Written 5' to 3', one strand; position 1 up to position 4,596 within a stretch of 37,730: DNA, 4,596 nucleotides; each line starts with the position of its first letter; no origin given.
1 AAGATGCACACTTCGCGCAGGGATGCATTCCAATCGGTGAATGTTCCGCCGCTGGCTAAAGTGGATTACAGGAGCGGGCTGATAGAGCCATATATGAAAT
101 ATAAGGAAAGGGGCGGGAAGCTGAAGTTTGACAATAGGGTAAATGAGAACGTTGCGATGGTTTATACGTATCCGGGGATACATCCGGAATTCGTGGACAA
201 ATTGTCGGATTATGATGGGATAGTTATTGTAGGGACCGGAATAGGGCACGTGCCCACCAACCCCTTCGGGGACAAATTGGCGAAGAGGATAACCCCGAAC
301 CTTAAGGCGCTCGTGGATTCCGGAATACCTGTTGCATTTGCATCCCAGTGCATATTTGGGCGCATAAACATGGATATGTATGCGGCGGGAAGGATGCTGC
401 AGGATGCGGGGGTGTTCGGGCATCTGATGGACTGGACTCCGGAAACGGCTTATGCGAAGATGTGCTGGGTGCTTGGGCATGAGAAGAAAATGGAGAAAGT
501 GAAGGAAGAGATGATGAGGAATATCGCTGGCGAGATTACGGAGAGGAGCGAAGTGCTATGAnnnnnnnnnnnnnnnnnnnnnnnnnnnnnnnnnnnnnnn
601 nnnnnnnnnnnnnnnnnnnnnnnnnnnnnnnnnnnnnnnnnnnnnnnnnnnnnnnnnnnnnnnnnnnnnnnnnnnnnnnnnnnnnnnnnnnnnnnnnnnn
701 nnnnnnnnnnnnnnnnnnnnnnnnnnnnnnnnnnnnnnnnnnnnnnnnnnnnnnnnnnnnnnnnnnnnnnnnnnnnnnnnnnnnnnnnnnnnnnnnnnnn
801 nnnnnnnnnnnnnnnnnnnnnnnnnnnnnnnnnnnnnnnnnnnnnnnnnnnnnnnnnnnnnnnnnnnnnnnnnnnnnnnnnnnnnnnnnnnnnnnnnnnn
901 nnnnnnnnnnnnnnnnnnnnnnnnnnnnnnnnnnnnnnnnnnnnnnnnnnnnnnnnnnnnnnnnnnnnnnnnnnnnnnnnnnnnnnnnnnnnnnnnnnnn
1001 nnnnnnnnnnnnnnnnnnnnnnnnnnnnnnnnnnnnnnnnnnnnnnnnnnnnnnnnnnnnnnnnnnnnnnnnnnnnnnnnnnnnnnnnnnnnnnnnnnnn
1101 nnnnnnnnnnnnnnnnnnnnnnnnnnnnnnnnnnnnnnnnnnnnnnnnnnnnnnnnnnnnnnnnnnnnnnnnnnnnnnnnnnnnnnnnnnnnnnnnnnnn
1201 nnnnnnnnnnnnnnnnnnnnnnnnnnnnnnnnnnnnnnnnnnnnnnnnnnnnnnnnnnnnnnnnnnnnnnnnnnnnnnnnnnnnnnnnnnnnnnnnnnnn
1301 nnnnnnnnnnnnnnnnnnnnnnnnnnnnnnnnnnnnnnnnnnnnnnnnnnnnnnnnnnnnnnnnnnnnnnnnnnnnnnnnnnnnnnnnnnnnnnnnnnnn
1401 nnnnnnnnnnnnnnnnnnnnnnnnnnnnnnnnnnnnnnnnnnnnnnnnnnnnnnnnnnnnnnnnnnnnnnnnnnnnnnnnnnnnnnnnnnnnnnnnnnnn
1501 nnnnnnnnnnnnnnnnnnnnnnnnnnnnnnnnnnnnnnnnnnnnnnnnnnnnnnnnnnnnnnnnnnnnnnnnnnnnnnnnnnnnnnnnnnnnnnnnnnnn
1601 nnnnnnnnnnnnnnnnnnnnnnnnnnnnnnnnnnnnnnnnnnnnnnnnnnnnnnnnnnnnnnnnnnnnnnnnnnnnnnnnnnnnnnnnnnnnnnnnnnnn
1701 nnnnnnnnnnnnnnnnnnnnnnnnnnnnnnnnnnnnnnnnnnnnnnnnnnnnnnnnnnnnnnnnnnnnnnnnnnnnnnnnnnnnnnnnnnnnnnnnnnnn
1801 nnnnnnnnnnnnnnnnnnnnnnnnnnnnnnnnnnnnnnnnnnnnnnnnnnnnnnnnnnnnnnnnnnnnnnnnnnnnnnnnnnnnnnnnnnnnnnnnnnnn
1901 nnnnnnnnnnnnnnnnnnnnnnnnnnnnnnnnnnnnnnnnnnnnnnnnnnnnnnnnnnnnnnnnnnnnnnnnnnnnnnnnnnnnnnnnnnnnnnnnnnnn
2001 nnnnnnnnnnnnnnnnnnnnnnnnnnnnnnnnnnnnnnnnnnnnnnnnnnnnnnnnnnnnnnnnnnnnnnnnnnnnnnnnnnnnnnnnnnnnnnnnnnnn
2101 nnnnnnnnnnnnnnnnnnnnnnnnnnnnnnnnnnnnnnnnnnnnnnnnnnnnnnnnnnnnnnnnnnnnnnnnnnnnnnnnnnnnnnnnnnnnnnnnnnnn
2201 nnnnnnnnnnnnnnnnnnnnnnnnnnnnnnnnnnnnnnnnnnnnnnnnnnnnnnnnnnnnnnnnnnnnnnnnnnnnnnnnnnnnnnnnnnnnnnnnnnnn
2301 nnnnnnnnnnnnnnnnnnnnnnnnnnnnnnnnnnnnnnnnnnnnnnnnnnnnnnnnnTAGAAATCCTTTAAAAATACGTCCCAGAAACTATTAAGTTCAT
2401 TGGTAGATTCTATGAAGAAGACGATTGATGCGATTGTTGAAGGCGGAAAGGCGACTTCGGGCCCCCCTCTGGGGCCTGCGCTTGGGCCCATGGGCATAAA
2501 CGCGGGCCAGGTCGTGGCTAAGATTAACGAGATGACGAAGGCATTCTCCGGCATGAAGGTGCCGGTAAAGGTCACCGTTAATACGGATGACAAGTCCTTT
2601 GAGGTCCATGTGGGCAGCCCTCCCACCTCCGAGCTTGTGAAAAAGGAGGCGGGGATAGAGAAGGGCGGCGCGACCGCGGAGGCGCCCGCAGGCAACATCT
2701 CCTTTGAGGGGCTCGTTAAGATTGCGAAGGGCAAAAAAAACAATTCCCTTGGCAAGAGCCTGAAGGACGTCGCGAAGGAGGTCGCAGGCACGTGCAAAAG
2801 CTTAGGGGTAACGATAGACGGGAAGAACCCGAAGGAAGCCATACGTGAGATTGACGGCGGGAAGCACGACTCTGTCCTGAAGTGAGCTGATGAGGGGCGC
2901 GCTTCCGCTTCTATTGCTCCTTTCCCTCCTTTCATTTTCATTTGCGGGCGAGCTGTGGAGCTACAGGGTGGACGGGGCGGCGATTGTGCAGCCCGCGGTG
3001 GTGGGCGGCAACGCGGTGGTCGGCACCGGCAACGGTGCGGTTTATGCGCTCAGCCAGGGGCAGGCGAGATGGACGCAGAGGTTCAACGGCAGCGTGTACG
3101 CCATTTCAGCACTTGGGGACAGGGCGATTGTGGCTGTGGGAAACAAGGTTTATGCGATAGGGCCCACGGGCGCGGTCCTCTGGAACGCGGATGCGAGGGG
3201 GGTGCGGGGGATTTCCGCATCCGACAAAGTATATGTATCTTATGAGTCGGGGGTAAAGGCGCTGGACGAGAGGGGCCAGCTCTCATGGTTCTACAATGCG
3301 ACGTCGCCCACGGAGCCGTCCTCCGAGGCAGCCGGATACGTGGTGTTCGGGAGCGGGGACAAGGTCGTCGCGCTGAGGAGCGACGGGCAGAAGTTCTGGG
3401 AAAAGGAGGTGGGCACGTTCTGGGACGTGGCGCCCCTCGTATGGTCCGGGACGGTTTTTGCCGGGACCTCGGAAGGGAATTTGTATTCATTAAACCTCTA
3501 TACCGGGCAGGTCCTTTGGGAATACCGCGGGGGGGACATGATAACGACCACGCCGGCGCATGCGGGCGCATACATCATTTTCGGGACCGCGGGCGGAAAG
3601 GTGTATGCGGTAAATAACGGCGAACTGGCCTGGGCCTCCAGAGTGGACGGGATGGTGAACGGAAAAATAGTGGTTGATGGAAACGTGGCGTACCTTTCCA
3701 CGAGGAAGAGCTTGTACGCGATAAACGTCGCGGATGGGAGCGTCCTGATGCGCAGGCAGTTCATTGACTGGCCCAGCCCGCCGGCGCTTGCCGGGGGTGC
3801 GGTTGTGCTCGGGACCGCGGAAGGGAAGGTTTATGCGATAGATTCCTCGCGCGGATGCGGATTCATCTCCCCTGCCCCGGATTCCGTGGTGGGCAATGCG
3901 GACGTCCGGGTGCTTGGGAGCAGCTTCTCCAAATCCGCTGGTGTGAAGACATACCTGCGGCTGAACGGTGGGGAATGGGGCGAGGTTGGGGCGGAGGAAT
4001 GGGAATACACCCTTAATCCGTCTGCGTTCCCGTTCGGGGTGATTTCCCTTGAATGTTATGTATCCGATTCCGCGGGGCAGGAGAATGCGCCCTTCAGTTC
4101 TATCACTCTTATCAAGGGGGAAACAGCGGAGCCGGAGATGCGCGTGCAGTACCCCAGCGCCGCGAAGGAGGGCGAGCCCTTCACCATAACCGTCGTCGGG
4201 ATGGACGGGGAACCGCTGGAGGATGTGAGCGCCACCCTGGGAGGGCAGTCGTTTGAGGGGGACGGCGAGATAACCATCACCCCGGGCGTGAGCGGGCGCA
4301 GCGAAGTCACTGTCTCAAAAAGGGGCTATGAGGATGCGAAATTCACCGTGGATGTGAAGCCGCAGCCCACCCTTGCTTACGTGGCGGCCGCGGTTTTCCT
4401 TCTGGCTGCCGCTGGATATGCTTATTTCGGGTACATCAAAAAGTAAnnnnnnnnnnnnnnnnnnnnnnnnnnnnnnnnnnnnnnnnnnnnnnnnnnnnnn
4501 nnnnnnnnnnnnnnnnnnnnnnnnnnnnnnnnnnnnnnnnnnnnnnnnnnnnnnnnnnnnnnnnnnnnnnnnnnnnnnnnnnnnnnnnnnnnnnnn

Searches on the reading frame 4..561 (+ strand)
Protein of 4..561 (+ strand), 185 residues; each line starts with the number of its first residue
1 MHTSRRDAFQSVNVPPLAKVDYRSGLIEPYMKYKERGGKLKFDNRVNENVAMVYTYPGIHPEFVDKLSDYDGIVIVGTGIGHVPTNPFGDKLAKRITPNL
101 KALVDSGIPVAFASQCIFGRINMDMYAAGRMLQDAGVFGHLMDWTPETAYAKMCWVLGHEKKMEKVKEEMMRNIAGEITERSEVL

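Call 8: search_protein_families(library=pfam, proteins=[window:4-561:+], max_evalue=0.001)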
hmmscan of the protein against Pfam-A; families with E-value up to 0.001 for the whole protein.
window:4-561:+ (185 aa): 1 family
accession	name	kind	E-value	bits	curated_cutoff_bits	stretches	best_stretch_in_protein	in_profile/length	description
PF17763.6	Asparaginase_C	-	1.6e-23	83.3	34.6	1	49-168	1-112/114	Glutaminase/Asparaginase C-terminal domain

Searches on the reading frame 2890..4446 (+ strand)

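Call 8: search_protein_families(library=pfam, proteins=[window:2890-4446:+], max_evalue=0.001)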
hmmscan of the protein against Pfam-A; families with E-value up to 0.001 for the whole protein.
window:2890-4446:+ (518 aa): 2 families
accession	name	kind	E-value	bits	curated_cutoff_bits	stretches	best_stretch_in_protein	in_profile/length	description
PF13360.13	PQQ_2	-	5.7e-28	98.6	27.6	2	120-322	3-227/233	Outer membrane protein assembly factor BamB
PF13570.13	Beta-prop_ACSF4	-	2.2e-22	80.3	133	2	148-322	19-204/329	Beta-alanine-activating enzyme, beta-propeller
